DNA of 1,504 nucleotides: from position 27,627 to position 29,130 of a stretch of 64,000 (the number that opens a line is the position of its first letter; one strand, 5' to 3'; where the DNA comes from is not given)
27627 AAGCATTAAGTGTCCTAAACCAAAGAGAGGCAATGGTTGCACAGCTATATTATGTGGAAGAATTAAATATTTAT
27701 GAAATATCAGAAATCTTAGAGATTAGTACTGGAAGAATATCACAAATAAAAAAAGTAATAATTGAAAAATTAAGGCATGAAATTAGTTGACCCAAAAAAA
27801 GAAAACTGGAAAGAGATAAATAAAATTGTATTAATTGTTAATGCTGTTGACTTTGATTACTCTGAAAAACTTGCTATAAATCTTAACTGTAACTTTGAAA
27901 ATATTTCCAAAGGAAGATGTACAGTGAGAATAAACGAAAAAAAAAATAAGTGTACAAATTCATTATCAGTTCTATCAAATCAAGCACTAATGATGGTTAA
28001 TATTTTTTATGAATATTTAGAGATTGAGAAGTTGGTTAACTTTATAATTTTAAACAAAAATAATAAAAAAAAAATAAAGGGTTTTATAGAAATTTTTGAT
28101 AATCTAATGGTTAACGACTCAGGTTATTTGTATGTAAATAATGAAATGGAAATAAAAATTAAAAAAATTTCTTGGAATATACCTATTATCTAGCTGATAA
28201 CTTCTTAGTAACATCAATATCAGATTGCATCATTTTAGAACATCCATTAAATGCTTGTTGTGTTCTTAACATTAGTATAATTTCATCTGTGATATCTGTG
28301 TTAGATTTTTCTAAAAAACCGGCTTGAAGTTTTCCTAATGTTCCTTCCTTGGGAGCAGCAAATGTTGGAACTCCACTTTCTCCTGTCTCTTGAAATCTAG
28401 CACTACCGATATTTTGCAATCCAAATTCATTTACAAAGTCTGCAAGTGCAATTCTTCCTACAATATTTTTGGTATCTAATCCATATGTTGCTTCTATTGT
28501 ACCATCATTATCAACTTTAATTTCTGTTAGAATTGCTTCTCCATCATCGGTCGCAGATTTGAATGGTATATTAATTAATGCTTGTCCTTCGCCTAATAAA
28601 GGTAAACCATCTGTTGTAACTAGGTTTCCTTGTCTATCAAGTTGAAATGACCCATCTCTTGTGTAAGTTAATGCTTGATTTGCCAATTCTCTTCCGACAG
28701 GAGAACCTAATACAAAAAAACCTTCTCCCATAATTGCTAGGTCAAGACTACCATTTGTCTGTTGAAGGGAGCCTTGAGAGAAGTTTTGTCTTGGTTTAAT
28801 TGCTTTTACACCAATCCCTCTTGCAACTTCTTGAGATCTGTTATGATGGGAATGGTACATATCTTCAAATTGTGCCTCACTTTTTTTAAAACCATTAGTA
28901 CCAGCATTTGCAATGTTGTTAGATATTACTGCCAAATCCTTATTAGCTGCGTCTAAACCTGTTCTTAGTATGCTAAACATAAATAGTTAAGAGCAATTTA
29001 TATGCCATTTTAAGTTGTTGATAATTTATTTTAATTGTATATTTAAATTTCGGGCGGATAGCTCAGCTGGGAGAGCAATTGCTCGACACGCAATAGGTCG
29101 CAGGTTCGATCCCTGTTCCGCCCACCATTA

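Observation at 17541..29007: Four near-identical sigma-54 promoter motifs placed upstream of every flagellar operon start in the window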

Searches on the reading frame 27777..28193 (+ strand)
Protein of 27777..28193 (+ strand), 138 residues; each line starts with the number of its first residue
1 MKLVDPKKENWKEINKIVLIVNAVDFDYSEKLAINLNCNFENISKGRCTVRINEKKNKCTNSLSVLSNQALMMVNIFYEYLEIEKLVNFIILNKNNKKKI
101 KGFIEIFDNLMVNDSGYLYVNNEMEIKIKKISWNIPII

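Call 10: search_protein_families(library=ncbifam, proteins=[window:27777-28193:+], max_evalue=0.001)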
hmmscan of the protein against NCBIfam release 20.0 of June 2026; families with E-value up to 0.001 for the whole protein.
window:27777-28193:+ (138 aa): 1 family
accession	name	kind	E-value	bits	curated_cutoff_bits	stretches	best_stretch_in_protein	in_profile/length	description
NF009052.0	PRK12386.1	equivalog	0.00071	18.7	256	1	17-105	32-119/255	succinate dehydrogenase/fumarate reductase iron-sulfur subunit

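Call 14: search_protein_families(library=pfam, proteins=[window:27777-28193:+], max_evalue=0.01)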
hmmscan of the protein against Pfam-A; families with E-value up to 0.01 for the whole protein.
window:27777-28193:+ (138 aa): 0 families

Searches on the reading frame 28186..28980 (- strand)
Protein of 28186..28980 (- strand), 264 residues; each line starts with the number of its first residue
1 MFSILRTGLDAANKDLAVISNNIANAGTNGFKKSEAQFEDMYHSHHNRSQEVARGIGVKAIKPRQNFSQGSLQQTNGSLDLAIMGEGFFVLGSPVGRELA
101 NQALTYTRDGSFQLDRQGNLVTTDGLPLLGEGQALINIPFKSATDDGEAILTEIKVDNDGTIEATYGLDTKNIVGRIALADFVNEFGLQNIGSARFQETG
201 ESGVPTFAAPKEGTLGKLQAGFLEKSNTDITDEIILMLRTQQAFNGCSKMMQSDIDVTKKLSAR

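Call 10: search_protein_families(library=ncbifam, proteins=[window:28186-28980:-], max_evalue=0.001)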
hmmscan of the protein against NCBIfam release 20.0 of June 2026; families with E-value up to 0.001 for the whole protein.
window:28186-28980:- (264 aa): 29 families (the best 25 are shown)
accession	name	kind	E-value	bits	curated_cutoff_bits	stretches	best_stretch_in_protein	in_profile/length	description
TIGR03506.1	FlgEFG_subfam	subfamily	1e-68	232.6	70.25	2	2-128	3-121/351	flagellar hook-basal body complex protein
NF004238.1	PRK05682.1-1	equivalog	2.2e-62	211.7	400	2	3-130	4-123/414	flagellar hook protein FlgE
NF004240.1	PRK05682.1-4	equivalog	4.8e-53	181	472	2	2-130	3-127/443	flagellar hook protein FlgE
TIGR02488.1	flgG_G_neg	equivalog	6.9e-53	179.8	252.75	1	4-258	4-252/259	flagellar basal-body rod protein FlgG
NF005286.1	PRK06803.1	equivalog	2.8e-47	161.7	467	2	2-130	3-118/402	flagellar hook protein FlgE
NF009278.1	PRK12636.1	equivalog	7e-45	153.6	350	1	9-253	12-250/263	flagellar basal body rod protein FlgG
TIGR02490.1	flgF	equivalog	1.7e-44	152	178.5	1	7-244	6-217/218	flagellar basal-body rod protein FlgF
NF004241.1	PRK05682.1-5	equivalog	1.4e-42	146.4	469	2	7-130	10-137/446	flagellar hook protein FlgE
NF004242.0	PRK05682.2-1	equivalog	4.5e-41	141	365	2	8-130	13-129/422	flagellar hook protein FlgE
NF009456.0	PRK12816.1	equivalog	1.1e-40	140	416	1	7-253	10-251/264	flagellar basal body rod protein FlgG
NF004243.1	PRK05682.2-2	equivalog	4.6e-38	131.4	801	2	7-131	12-127/420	flagellar hook protein FlgE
NF009332.0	PRK12690.1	equivalog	5.2e-35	120.9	288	1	12-254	15-225/239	flagellar hook-basal body complex protein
NF009331.1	PRK12689.1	equivalog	1.3e-34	119.5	347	1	13-259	16-242/252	flagellar basal-body rod protein FlgF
NF040922.1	flgE_Caulobact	equivalog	5.5e-34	118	750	2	7-130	12-133/505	flagellar hook protein FlgE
TIGR02489.1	flgE_epsilon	equivalog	1.3e-31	109.9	412.85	2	8-126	11-134/719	flagellar hook protein FlgE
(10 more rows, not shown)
